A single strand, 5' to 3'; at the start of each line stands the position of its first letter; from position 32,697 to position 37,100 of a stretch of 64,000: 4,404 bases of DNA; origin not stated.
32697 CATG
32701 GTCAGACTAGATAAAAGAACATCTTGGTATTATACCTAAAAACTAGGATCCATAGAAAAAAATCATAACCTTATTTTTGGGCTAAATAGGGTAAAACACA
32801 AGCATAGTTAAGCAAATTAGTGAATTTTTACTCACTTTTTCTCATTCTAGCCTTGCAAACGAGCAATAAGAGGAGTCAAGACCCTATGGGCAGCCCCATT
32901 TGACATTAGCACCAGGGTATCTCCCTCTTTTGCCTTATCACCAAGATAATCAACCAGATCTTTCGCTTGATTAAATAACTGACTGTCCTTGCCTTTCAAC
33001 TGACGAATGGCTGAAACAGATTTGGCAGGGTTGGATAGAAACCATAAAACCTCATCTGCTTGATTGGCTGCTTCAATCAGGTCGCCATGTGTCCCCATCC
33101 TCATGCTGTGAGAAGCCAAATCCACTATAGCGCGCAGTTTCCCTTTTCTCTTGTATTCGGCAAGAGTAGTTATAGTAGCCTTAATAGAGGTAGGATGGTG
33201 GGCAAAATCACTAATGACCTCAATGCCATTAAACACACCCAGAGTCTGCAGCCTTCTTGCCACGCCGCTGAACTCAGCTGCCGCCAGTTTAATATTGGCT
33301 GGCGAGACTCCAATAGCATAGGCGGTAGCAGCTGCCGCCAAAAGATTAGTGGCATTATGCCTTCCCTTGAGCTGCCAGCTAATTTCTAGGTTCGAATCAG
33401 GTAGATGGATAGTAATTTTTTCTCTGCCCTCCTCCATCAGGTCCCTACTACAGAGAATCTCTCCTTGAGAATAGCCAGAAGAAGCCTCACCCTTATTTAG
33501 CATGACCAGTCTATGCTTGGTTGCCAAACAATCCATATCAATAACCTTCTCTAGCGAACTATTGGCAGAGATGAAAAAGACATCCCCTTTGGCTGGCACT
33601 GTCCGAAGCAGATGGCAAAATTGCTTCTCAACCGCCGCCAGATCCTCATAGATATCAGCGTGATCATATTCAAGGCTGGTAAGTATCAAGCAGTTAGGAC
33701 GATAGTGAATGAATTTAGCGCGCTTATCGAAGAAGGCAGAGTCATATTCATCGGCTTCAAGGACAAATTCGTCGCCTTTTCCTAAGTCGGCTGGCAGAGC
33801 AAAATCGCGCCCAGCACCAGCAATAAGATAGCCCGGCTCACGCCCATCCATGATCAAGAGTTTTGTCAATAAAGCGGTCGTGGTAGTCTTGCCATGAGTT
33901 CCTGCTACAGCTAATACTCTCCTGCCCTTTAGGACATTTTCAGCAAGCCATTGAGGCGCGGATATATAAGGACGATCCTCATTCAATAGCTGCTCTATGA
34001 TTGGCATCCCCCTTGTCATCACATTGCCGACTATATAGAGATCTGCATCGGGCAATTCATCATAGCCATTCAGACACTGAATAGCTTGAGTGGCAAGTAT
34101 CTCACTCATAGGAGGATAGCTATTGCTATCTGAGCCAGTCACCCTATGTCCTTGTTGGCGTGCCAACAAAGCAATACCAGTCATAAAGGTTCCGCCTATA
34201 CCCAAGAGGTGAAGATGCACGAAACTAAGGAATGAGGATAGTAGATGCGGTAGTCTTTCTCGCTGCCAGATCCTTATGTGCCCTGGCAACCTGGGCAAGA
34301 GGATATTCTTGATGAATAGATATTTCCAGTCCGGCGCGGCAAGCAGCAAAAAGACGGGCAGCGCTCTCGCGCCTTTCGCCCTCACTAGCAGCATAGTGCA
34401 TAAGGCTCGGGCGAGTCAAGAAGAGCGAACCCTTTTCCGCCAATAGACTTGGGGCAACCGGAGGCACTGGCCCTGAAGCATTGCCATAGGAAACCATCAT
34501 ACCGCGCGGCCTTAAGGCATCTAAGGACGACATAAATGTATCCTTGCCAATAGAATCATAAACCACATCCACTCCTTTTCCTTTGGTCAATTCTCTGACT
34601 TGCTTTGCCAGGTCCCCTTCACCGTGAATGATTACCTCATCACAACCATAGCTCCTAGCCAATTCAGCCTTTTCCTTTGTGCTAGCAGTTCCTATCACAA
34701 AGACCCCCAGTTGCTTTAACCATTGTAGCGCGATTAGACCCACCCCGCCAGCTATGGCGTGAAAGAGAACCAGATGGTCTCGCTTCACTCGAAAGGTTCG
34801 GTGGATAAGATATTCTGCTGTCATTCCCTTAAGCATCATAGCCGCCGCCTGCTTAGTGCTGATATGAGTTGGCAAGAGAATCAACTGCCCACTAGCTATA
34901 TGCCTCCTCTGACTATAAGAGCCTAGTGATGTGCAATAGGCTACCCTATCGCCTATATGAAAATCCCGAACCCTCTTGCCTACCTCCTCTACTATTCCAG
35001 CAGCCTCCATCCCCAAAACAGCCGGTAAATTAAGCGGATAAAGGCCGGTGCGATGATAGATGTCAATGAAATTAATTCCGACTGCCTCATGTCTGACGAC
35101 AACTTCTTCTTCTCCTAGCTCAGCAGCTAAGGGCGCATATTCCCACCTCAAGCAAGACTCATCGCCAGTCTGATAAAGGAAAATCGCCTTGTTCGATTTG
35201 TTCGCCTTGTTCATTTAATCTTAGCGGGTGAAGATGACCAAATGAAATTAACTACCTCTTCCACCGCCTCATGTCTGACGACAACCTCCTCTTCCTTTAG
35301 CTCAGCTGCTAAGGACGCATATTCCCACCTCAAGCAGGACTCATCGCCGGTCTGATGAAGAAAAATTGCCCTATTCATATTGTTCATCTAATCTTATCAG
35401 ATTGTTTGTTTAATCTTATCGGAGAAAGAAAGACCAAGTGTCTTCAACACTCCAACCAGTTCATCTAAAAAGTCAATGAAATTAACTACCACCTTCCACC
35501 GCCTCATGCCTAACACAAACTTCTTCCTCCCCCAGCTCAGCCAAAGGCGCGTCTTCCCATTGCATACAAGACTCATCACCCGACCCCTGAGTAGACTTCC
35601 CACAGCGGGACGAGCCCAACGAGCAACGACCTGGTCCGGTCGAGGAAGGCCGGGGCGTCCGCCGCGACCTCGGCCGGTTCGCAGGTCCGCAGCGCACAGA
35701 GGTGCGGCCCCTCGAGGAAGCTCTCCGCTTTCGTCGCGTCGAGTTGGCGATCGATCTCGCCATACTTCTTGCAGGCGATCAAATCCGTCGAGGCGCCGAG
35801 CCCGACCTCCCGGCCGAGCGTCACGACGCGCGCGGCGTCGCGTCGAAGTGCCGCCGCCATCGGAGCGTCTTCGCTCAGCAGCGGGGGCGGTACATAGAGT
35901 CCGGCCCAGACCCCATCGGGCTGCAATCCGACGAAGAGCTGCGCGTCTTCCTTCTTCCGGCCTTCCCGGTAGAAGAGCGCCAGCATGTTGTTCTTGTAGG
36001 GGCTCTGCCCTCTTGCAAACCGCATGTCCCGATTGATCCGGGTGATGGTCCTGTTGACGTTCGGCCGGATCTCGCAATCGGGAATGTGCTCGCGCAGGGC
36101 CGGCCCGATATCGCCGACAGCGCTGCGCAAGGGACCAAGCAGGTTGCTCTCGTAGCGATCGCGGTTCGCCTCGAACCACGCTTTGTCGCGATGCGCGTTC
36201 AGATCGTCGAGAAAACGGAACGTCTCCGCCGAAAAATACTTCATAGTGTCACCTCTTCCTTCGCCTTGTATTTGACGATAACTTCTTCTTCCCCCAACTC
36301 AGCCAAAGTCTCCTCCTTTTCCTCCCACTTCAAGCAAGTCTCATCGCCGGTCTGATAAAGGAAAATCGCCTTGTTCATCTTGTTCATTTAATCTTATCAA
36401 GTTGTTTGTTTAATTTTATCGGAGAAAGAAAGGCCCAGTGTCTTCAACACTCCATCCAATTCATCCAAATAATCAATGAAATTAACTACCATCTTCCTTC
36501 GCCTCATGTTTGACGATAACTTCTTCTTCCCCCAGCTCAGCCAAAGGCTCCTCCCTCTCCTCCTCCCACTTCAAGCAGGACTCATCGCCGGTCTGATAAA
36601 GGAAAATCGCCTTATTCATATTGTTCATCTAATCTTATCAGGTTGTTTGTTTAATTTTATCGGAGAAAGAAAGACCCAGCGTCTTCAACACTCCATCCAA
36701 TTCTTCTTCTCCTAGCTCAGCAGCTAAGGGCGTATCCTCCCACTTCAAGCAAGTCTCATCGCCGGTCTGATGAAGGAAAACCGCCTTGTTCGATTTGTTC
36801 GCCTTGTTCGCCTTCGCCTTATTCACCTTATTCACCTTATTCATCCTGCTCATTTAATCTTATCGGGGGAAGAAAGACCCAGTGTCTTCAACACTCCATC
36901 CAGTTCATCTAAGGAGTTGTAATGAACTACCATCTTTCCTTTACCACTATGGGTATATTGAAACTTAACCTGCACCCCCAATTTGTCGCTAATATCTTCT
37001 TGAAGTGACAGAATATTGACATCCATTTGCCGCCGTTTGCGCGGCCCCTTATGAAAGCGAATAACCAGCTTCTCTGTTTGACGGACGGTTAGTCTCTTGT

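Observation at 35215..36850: Tandem amplification of the parB-3'/qor-5' gene junction into 5-6 chimeric units that encode mini-ORFs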

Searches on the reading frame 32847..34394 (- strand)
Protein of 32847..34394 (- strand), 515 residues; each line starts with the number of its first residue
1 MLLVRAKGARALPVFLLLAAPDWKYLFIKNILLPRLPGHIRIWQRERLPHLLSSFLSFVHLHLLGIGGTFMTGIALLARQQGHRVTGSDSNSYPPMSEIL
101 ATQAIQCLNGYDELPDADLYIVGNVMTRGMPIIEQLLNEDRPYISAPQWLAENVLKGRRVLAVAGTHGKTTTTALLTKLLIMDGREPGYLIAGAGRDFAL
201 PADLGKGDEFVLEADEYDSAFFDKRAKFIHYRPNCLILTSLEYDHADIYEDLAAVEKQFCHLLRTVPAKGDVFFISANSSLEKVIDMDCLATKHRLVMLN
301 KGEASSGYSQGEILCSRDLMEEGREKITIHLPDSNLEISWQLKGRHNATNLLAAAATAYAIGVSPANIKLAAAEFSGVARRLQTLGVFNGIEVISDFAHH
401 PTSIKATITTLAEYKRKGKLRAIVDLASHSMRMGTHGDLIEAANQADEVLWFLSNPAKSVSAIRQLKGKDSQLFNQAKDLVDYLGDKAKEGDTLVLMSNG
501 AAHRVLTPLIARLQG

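Call 7: search_protein_families(library=pfam, proteins=[window:32847-34394:-], max_evalue=0.01)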
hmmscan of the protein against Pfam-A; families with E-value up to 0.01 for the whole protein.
window:32847-34394:- (515 aa): 3 families
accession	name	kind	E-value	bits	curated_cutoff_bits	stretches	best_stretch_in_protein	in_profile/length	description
PF08245.18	Mur_ligase_M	-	1.7e-17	64.5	24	1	163-358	1-200/200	Mur ligase middle domain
PF02875.26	Mur_ligase_C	-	4.6e-16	60.2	28.4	1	380-500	1-127/127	Mur ligase, glutamate ligase domain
PF01225.30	Mur_ligase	-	7.9e-15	55.5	21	1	60-153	1-90/95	Mur ligase family, catalytic domain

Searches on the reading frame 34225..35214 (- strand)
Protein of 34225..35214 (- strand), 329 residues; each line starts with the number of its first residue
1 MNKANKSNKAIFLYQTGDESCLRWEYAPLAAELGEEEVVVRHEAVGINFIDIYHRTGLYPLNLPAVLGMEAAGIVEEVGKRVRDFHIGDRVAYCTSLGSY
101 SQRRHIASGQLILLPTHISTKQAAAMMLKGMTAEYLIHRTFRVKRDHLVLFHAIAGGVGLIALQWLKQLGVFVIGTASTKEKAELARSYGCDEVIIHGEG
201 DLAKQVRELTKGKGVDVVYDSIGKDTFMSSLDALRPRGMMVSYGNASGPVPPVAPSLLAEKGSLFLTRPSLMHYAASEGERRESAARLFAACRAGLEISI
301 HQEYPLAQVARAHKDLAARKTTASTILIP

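Call 7: search_protein_families(library=pfam, proteins=[window:34225-35214:-], max_evalue=0.01)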
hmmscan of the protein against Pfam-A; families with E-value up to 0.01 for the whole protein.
window:34225-35214:- (329 aa): 3 families
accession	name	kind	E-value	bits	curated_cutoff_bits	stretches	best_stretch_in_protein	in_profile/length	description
PF00107.32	ADH_zinc_N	-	1.3e-26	93.5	31.8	1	157-267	1-105/129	Zinc-binding dehydrogenase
PF08240.17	ADH_N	-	7.3e-17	62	23.5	1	34-138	1-94/104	Alcohol dehydrogenase GroES-like domain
PF13602.12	ADH_zinc_N_2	-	4.9e-16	60.3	27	1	190-322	2-129/134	Zinc-binding dehydrogenase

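Call 33: find_encoding_contigs(protein=window:34225-35214:-, flank=5000, max_places=6)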
Protein window:34225-35214:- (329 aa): no gene with exactly this product is on record in the collection.

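Call 59: search_protein_families(library=ncbifam, proteins=[window:34225-35214:-], max_evalue=0.01)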
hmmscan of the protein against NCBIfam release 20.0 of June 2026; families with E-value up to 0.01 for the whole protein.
window:34225-35214:- (329 aa): 26 families (the best 25 are shown)
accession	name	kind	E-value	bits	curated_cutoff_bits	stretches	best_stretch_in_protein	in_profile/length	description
NF008024.0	PRK10754.1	subfamily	5.7e-99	331.2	348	1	13-329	7-327/327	NADPH:quinone reductase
TIGR02824.1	quinone_pig3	subfamily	9.5e-46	156.3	296.8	1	9-323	2-319/325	putative NAD(P)H quinone oxidoreductase, PIG3 family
NF010344.0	PRK13771.1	subfamily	2.3e-29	102.5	349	2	98-318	116-322/334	putative alcohol dehydrogenase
NF041183.1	Pks2_ls1_myc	equivalog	2.5e-24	84.3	2400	1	34-247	1431-1646/2086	sulfolipid-1 biosynthesis phthioceranic/hydroxyphthioceranic acid synthase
TIGR02817.1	adh_fam_1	subfamily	3.4e-24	85.9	284.05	1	34-240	28-243/336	zinc-binding alcohol dehydrogenase family protein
NF041172.1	AcrlCoa_red_Thmprot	equivalog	4.7e-24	84.9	500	2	98-247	116-259/334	acryloyl-CoA reductase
TIGR02823.1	oxido_YhdH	subfamily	1.8e-22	79.6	297.25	1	31-249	22-247/324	acrylyl-CoA reductase family protein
TIGR01751.1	crot-CoA-red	equivalog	2.1e-21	76.1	378.55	1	93-208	135-252/398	crotonyl-CoA carboxylase/reductase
TIGR03451.1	mycoS_dep_FDH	equivalog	2.1e-18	66.3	512.9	2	32-92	23-83/358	S-(hydroxymethyl)mycothiol dehydrogenase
NF041097.1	keto_inos_dh_IolM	equivalog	4.5e-17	61.8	450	2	155-324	215-385/389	scyllo-inosose 3-dehydrogenase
NF051456.1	acrylyl_AcuI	equivalog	3e-16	59.2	440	1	31-316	23-311/325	acrylyl-CoA reductase (NADPH)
NF006940.0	PRK09422.1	equivalog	5.3e-16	58.5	344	2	111-244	128-260/338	alcohol dehydrogenase AdhP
NF047908.1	AldhRedAhr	equivalog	1.2e-14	53.9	470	2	98-322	120-328/335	NADPH-dependent aldehyde reductase Ahr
TIGR00692.1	tdh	equivalog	3.9e-13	49.1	458.35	2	155-239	170-256/340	L-threonine 3-dehydrogenase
TIGR03989.1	Rxyl_3153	subfamily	5.5e-13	48.9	440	1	34-93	25-85/370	NDMA-dependent alcohol dehydrogenase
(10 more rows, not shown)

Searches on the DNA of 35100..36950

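Call 64: search_rna_families(source=window, start=35100, end=36950, threshold=evalue, max_evalue=1)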
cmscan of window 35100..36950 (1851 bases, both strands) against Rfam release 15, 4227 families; matches with E-value up to 1: 0.
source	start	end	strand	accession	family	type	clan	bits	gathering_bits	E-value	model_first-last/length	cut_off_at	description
